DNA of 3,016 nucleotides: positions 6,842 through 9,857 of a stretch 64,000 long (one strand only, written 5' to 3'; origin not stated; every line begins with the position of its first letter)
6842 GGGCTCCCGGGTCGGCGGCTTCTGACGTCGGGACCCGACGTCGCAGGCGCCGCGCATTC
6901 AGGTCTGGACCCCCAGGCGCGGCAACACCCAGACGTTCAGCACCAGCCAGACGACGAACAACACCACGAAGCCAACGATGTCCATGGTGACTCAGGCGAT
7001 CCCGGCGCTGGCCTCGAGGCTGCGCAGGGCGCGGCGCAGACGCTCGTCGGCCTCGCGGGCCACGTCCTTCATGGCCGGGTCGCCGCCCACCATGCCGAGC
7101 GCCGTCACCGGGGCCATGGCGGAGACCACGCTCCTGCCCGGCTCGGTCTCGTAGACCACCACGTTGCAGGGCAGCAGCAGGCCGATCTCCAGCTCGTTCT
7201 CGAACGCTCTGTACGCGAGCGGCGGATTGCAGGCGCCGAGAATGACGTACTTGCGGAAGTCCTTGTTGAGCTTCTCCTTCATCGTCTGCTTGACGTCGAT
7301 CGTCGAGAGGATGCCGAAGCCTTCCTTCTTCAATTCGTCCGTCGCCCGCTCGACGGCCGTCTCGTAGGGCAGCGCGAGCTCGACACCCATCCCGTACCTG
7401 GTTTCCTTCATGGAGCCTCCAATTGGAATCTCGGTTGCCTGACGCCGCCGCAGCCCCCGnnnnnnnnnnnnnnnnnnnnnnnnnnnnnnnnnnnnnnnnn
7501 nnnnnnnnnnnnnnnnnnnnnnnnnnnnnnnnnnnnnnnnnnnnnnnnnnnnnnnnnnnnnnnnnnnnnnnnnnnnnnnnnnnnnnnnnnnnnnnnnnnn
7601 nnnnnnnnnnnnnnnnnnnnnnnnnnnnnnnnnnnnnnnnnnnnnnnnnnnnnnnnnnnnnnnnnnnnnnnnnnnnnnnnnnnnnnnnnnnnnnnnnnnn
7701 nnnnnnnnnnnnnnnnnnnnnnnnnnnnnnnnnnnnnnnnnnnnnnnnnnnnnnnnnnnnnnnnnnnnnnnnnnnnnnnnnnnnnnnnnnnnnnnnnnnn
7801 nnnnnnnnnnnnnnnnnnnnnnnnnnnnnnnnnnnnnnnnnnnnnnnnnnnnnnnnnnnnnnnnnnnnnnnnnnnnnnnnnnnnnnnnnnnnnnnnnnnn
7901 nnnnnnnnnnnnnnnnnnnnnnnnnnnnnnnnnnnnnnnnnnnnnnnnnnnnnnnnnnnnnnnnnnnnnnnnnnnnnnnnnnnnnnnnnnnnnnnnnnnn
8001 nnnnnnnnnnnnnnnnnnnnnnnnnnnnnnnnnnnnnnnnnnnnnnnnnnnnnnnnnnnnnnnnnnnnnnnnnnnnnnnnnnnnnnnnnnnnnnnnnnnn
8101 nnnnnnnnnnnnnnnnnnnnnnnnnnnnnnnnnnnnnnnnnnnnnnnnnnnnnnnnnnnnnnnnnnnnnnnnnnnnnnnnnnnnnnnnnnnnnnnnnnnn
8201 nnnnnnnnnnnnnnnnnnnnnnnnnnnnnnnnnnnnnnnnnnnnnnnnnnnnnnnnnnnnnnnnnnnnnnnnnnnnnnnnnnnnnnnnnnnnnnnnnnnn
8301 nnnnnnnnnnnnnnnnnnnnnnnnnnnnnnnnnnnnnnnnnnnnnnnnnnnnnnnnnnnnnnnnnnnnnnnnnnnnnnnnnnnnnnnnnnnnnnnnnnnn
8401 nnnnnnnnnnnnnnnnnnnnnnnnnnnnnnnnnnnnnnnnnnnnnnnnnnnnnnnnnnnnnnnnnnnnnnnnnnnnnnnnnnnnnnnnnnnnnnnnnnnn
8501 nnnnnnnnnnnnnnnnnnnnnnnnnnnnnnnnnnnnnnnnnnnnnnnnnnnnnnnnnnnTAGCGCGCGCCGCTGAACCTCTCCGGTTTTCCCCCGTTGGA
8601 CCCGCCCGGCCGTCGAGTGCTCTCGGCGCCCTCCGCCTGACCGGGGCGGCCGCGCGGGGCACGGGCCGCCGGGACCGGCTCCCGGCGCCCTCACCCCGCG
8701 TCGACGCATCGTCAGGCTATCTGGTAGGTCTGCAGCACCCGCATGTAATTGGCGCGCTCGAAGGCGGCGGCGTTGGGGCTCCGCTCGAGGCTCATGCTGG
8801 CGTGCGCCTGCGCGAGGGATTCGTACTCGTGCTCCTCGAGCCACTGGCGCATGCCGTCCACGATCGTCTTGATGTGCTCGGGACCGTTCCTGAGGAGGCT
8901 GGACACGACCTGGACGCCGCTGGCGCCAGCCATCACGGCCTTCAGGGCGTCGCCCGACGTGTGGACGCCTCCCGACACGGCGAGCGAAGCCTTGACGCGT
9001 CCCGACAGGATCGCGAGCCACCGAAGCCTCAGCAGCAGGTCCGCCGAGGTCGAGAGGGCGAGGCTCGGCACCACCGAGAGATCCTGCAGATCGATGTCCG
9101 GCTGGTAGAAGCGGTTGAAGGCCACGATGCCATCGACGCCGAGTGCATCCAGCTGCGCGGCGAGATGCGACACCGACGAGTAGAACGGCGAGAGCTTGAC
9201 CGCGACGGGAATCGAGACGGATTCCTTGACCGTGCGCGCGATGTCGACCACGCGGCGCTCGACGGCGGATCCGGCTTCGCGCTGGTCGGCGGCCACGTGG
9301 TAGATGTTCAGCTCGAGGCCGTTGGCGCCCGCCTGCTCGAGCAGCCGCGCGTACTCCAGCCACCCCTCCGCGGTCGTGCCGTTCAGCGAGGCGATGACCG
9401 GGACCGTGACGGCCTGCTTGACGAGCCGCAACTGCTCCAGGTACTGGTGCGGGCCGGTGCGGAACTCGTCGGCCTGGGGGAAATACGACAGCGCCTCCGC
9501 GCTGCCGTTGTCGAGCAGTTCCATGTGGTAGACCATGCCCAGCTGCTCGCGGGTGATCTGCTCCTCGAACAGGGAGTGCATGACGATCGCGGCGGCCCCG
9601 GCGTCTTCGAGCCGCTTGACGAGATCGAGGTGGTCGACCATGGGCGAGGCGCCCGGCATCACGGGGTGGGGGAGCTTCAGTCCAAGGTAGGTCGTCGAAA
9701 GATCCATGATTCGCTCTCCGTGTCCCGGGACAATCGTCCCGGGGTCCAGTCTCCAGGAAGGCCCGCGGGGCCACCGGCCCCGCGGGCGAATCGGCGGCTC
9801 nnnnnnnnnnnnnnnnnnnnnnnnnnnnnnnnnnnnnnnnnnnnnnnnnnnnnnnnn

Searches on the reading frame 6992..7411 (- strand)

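Call 65: search_protein_families(library=pfam, proteins=[window:6992-7411:-], max_evalue=0.0001)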
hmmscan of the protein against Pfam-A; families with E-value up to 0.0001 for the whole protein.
window:6992-7411:- (139 aa): 1 family
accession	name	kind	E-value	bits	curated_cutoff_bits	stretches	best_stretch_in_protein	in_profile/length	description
PF03625.19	DUF302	-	1.5e-25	89.3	23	1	38-101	1-63/63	Domain of unknown function DUF302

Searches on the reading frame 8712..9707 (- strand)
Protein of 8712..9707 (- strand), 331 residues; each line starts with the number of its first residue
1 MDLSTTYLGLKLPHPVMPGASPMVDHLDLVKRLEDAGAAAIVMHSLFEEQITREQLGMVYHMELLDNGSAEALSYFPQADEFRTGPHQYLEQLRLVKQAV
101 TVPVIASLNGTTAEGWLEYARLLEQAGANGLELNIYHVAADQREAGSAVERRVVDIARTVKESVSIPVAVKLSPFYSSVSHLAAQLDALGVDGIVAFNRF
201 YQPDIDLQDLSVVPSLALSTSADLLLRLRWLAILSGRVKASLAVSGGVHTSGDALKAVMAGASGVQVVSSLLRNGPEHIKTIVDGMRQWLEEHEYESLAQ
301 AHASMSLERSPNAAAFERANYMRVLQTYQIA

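Call 65: search_protein_families(library=pfam, proteins=[window:8712-9707:-], max_evalue=0.0001)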
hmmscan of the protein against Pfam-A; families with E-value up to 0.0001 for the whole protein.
window:8712-9707:- (331 aa): 2 families
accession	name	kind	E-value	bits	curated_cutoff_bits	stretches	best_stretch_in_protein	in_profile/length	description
PF01180.27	DHO_dh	-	5.3e-17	62.4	27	1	86-289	76-290/291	Dihydroorotate dehydrogenase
PF01207.24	Dus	-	7.5e-05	22.4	20.4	0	25-130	139-210/311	Dihydrouridine synthase (Dus)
